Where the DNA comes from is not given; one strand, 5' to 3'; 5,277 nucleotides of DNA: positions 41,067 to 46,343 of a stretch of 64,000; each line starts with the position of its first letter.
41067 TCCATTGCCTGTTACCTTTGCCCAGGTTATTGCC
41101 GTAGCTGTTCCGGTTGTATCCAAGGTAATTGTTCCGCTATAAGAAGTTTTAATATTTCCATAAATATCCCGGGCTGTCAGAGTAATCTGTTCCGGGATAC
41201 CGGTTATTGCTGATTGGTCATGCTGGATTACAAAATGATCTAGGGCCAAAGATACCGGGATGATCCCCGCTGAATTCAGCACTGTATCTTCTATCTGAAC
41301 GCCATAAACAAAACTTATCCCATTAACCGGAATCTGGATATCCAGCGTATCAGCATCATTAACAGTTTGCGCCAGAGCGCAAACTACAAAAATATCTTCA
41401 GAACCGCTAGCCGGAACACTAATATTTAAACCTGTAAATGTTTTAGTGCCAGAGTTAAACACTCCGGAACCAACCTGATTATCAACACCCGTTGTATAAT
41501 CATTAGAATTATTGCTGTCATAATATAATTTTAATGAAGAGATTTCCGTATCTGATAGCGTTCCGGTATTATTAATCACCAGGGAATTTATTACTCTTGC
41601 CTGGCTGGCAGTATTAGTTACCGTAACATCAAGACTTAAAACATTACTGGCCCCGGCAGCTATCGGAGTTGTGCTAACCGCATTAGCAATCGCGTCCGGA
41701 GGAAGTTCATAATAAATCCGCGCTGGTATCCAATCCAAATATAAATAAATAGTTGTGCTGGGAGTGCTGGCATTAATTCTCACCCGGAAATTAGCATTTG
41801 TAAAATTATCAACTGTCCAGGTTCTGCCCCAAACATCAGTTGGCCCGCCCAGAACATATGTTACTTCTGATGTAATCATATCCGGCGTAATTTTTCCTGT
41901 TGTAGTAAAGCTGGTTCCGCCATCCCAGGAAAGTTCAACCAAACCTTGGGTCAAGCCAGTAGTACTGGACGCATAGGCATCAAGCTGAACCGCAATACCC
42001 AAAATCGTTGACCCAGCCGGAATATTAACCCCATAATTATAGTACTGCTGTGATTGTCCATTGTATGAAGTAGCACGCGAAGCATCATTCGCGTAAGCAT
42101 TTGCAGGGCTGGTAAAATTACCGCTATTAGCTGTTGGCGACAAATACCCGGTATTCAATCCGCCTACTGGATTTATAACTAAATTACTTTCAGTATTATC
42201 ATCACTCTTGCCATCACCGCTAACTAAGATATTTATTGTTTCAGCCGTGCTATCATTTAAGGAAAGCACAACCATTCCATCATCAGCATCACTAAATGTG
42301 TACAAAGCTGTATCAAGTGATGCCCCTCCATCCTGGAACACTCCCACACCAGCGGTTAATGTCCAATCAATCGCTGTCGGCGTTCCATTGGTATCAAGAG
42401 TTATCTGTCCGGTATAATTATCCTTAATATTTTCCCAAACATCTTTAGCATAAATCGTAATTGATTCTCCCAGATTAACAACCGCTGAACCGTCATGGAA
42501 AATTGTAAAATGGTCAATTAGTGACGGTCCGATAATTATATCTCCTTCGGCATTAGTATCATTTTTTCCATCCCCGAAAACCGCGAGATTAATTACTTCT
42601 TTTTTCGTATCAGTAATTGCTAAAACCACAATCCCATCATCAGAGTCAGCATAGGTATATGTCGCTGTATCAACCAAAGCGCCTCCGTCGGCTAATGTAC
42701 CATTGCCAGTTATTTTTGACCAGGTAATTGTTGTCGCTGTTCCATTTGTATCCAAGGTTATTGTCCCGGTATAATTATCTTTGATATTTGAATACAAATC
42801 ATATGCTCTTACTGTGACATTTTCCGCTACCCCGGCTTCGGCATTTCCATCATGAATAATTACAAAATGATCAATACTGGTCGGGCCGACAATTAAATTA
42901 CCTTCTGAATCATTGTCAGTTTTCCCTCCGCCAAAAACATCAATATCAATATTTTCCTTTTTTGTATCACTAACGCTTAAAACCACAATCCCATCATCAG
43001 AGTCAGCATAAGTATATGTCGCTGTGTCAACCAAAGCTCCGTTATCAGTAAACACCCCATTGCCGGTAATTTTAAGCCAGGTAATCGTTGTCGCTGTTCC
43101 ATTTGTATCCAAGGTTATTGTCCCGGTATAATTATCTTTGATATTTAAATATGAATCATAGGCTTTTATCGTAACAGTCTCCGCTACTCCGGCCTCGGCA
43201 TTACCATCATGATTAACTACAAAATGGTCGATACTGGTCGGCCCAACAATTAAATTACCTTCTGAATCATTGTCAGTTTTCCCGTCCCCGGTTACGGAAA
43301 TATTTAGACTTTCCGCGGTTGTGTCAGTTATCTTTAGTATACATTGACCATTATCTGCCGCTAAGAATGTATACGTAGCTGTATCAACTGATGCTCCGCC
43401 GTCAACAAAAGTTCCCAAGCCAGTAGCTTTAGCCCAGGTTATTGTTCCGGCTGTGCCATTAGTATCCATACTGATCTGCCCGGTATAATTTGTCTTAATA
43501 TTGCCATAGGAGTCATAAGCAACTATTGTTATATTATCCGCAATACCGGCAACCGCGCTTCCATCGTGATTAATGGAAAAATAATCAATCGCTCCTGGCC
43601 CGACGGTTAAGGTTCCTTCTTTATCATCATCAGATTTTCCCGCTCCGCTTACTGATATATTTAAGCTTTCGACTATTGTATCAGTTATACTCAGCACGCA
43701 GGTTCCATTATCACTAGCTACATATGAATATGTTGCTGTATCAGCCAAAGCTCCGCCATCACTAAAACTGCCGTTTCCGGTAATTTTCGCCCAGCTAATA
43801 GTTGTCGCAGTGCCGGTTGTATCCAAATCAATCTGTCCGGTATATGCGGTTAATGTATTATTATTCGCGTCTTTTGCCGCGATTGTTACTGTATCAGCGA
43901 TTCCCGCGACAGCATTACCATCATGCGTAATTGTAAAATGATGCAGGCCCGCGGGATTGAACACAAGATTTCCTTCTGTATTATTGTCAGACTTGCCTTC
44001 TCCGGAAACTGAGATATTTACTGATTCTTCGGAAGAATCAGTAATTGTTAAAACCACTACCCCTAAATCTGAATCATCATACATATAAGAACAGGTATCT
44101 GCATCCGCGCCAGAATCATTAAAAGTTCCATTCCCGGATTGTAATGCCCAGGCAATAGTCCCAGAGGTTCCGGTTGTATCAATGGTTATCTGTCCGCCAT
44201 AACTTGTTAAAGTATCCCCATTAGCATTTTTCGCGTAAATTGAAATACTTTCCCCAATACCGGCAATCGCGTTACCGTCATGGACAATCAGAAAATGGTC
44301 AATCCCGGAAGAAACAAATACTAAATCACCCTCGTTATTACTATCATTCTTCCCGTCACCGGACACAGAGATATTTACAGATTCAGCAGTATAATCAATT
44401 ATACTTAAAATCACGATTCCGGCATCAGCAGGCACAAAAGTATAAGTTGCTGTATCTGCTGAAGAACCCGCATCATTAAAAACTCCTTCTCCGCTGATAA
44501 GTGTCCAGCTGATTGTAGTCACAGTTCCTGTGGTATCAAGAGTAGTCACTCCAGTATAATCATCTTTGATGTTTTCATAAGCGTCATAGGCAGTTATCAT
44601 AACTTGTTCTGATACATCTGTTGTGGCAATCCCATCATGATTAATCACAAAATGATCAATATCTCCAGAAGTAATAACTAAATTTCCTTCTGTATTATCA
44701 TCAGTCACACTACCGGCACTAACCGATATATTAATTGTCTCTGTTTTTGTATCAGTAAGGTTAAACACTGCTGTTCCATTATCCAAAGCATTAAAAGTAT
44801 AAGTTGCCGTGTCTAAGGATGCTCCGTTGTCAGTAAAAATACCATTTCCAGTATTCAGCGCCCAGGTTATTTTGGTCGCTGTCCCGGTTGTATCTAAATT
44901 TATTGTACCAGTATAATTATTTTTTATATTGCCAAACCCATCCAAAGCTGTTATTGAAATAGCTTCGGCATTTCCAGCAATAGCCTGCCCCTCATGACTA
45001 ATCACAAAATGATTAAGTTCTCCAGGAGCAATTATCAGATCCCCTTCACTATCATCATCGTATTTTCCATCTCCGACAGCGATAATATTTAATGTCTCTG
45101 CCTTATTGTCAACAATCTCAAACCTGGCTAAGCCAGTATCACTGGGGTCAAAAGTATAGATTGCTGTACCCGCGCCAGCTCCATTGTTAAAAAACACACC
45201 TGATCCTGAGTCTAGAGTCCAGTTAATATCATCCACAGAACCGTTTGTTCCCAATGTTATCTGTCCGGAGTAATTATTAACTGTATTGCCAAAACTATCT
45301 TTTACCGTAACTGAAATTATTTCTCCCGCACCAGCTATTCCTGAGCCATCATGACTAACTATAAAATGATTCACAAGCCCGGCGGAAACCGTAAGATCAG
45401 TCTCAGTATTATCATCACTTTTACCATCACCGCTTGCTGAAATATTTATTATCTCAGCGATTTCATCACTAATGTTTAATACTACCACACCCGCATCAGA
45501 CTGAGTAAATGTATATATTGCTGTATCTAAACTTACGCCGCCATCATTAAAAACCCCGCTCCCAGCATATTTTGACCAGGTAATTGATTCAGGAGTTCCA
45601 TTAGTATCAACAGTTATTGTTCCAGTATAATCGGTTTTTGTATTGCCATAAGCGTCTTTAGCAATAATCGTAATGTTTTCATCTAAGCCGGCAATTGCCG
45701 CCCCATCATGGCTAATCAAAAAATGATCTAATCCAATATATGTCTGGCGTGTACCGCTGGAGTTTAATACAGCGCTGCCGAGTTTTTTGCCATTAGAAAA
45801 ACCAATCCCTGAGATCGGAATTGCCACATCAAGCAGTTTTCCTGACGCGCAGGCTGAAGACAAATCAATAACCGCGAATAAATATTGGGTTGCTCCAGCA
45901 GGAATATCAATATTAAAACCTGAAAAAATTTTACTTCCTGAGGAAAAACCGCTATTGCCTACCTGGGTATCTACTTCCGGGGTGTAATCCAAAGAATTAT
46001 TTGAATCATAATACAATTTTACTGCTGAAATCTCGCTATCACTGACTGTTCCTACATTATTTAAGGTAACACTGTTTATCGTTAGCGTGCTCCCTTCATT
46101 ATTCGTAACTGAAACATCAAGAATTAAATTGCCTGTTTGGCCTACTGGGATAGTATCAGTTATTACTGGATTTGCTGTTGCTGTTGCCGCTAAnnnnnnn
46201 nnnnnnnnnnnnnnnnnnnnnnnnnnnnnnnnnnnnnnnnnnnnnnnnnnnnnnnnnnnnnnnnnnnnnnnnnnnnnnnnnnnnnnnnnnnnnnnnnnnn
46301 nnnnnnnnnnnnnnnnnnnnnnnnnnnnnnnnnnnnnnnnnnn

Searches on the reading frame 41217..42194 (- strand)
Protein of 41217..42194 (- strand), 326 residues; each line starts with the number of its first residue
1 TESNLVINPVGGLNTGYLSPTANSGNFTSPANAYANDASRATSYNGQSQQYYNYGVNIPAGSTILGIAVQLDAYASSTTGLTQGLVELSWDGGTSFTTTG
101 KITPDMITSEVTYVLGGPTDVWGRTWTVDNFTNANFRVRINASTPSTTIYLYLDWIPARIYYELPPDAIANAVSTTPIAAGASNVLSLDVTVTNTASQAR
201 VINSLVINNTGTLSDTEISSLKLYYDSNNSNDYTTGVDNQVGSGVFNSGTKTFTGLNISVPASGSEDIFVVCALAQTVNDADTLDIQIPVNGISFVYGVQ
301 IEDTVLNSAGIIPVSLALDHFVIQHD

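Call 10: search_protein_families(library=pfam, max_evalue=0.1, proteins=[window:41217-42194:-])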
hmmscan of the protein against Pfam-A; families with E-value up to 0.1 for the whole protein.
window:41217-42194:- (326 aa): 1 family
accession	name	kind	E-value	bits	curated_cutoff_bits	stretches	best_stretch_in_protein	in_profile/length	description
PF14873.11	BNR_assoc_N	-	0.0018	18.4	25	1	175-229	10-64/153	N-terminal domain of BNR-repeat neuraminidase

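Call 12: search_protein_families(library=ncbifam, max_evalue=0.01, proteins=[window:41217-42194:-])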
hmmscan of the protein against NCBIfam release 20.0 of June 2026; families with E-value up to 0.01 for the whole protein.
window:41217-42194:- (326 aa): 0 families

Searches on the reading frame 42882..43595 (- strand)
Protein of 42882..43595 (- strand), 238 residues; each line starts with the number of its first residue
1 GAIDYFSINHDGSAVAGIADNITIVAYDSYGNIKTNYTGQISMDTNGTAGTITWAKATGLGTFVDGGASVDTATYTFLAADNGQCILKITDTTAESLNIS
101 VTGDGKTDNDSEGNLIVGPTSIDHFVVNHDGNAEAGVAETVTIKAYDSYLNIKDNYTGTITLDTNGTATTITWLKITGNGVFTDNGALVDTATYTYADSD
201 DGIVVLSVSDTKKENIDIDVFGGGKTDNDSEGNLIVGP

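Call 43: find_homologous_proteins(query=window:42882-43595:-)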
Query window:42882-43595:- (238 aa): 3 proteins with E <= 0.001 among 1600 candidates.
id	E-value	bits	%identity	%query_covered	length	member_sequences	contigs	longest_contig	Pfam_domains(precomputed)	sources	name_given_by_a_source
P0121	1.3e-116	406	61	99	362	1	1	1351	-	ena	-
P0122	1.4e-58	216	60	78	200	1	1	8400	-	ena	-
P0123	1.2e-48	184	56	74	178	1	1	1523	-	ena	-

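Call 44: find_encoding_contigs(protein=P0122, flank=10000, max_places=4)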
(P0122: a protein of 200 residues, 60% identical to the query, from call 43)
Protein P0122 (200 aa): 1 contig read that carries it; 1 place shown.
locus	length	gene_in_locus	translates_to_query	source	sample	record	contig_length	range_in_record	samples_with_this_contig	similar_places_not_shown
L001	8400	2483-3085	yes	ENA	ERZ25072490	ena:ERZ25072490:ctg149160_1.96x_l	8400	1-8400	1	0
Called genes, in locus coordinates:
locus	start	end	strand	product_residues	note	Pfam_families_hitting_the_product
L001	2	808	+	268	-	?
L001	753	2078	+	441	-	-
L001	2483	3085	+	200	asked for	-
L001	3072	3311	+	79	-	-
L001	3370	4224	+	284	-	-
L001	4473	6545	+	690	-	-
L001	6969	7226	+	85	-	-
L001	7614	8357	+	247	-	-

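Call 45: find_encoding_contigs(protein=P0121, flank=10000, max_places=4)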
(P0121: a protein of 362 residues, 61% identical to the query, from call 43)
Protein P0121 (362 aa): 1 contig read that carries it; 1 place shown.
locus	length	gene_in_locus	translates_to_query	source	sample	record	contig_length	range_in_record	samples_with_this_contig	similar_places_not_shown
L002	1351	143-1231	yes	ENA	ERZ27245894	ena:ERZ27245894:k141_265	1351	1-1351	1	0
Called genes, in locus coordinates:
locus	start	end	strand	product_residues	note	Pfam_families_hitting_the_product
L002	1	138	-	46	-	?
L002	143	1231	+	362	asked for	-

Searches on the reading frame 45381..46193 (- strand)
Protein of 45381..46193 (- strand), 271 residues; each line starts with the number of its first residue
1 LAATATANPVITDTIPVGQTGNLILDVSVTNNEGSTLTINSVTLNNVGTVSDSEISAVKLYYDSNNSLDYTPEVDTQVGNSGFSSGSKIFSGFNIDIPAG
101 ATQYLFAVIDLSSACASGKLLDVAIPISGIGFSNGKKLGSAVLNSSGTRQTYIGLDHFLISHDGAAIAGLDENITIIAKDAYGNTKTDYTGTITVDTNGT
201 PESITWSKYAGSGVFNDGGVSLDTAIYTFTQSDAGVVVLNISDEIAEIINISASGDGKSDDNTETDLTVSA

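Call 59: predict_structure(alignment_id=A3)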
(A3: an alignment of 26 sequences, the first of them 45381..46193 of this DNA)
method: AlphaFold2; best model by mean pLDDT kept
length: 271 residues; sequences in the alignment: 26
mean_pLDDT: 82.0   pTM: 0.59
mean pLDDT of the five models: 82.0, 80.9, 80.0, 79.1, 77.4
residues with pLDDT >= 90: 108; 70-90: 109; 50-70: 37; < 50: 17
segments of 3 or more residues with pLDDT < 50: 139-151
pLDDT, mean of each block of 10 residues (from residue 1): 53 53 73 84 83 84 77 76 80 85 84 70 71 63 43 81 97 97 92 96 95 93 93 97 97 97 96 96
secondary structure, 60 per line:
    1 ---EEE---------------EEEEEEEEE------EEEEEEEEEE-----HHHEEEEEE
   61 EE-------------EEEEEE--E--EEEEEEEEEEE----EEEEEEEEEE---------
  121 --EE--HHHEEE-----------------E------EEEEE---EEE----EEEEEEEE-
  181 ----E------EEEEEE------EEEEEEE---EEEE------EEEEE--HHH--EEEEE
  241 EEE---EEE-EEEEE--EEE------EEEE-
elements in order: E4-6 E22-30 E37-46 E55-62 E76-81 E87-97 E102-111 E130-132 E157-161 E165-167 E172-179 E192-197 E204-210 E214-217 E224-228 E236-243 E247-249 E251-255 E258-260 E267-270

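Call 64: fold_search(model_id=the predicted structure, library=pdb)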
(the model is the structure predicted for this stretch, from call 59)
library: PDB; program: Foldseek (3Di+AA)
matches with E <= 10: 1675; with E <= 0.001: 46
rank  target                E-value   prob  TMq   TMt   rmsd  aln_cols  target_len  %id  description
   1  3gm8                  2.5e-05  1.00  0.31  0.12  13.9       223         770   12  Crystal structure of a beta-glycosidase from Bacteroides vulgatus (released 2009-03-31)
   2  5dmy_A                3.7e-05  1.00  0.28  0.10  16.2       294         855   14  Beta-galactosidase - construct 33-930 (released 2016-10-05)
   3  5dmy_B                3.8e-05  1.00  0.29  0.10  15.5       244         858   14  Beta-galactosidase - construct 33-930 (released 2016-10-05)
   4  6qud                  5.8e-05  1.00  0.28  0.11  16.1       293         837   14  2-deoxy-galactose reaction intermediate of a Truncated beta-galactosidase III from Bifidobacterium bifidum (released 2020-03-18)
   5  6quc_A                6.1e-05  1.00  0.28  0.10  15.9       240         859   14  Truncated beta-galactosidase III from Bifidobacterium bifidum (released 2020-03-18)
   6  4cu7                  8.8e-05  1.00  0.30  0.10  15.1       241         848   12  Unravelling the multiple functions of the architecturally intricate Streptococcus pneumoniae beta-galactosidase, BgaA (released 2014-08-20)
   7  4q6k_A                9.3e-05  1.00  0.36  0.21  10.4       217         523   15  Crystal structure of a putative neuraminidase (BACCAC_01090) from Bacteroides caccae ATCC 43185 at 1.90 A resolution ( (released 2014-10-01)
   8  6qub_A                1.1e-04  1.00  0.29  0.11  15.4       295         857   14  Truncated beta-galactosidase III from Bifidobacterium bifidum in complex with galactose (released 2020-03-18)
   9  7nit_A                1.1e-04  1.00  0.28  0.08  15.6       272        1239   15  X-ray structure of a multidomain BbgIII from Bifidobacterium bifidum (released 2021-12-22)
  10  6mrv_A                1.2e-04  1.00  0.34  0.20  10.3       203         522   18  Sialidase26 co-crystallized with DANA (released 2019-10-02)
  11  4cu6                  1.3e-04  1.00  0.29  0.10  15.0       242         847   12  Unravelling the multiple functions of the architecturally intricate Streptococcus pneumoniae beta-galactosidase, BgaA (released 2014-08-20)
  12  1ex0_A                1.3e-04  1.00  0.29  0.14  11.2       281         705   10  HUMAN FACTOR XIII, MUTANT W279F ZYMOGEN (released 2003-12-23)
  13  4kty_A                1.6e-04  1.00  0.26  0.12  14.1       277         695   10  Fibrin-stabilizing factor with a bound ligand (released 2013-12-04)
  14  4ypj_A                1.7e-04  1.00  0.30  0.11  15.3       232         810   15  X-ray Structure of The Mutant of Glycoside Hydrolase (released 2015-04-29)
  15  6mrx_D                1.8e-04  1.00  0.35  0.20  10.2       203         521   18  Sialidase26 apo (released 2019-10-02)
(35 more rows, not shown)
